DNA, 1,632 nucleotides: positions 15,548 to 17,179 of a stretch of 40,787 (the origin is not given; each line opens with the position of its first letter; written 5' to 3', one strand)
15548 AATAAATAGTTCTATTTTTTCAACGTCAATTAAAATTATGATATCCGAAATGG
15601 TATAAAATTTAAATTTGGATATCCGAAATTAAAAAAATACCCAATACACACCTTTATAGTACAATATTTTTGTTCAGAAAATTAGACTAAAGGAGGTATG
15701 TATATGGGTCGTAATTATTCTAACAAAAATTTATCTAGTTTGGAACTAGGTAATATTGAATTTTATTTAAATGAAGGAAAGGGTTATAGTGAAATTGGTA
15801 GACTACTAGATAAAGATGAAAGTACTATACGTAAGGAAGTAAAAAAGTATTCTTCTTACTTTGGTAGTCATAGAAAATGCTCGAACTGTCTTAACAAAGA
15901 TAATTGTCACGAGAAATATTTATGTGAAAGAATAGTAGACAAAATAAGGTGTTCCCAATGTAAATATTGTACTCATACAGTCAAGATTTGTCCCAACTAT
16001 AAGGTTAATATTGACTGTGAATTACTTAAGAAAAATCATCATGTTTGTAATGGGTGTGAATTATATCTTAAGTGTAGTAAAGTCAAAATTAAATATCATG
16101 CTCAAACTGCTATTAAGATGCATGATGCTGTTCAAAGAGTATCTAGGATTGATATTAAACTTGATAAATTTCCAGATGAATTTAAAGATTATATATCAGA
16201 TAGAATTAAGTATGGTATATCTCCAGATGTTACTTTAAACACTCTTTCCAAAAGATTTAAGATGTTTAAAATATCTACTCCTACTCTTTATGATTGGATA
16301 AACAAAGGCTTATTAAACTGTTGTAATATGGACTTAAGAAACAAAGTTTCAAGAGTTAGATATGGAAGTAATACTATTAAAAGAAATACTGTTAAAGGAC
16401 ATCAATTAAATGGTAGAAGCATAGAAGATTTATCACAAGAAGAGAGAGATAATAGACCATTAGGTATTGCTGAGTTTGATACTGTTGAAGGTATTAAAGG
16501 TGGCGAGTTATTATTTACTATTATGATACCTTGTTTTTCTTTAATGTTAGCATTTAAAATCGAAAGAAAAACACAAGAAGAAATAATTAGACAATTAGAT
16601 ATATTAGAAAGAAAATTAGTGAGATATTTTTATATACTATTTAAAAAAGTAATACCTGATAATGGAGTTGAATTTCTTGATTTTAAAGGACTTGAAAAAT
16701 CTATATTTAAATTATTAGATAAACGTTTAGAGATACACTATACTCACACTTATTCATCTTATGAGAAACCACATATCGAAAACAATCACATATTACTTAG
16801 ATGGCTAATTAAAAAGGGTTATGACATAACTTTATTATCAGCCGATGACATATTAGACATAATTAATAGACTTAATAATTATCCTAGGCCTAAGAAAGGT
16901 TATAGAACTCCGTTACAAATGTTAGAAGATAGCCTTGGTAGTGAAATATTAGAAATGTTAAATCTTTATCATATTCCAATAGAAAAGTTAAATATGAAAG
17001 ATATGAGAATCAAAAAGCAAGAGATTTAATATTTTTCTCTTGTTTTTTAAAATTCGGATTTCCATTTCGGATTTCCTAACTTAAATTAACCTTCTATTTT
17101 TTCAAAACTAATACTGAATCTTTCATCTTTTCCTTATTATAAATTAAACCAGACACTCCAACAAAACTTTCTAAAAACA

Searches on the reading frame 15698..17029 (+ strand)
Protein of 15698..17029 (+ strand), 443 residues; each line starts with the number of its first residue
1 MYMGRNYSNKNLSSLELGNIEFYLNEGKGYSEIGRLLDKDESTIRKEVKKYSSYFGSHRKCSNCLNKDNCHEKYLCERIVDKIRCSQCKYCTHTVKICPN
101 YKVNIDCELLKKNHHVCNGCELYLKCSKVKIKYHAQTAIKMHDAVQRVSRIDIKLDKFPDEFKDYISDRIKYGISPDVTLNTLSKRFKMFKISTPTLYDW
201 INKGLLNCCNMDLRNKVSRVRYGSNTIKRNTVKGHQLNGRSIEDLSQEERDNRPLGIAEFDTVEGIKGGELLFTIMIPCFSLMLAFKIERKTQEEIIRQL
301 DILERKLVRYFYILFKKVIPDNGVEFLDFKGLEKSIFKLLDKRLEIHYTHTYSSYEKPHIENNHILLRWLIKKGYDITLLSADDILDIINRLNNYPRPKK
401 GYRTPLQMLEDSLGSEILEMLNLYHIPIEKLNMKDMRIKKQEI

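Call 17: search_protein_families(library=ncbifam, proteins=[window:15698-17029:+], max_evalue=0.00001)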
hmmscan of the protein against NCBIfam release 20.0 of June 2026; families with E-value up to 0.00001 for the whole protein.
window:15698-17029:+ (443 aa): 1 family
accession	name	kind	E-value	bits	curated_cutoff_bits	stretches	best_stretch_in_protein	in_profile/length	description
NF033563.0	transpos_IS30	equivalog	1.1e-28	100.7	80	1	130-397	13-266/267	IS30 family transposase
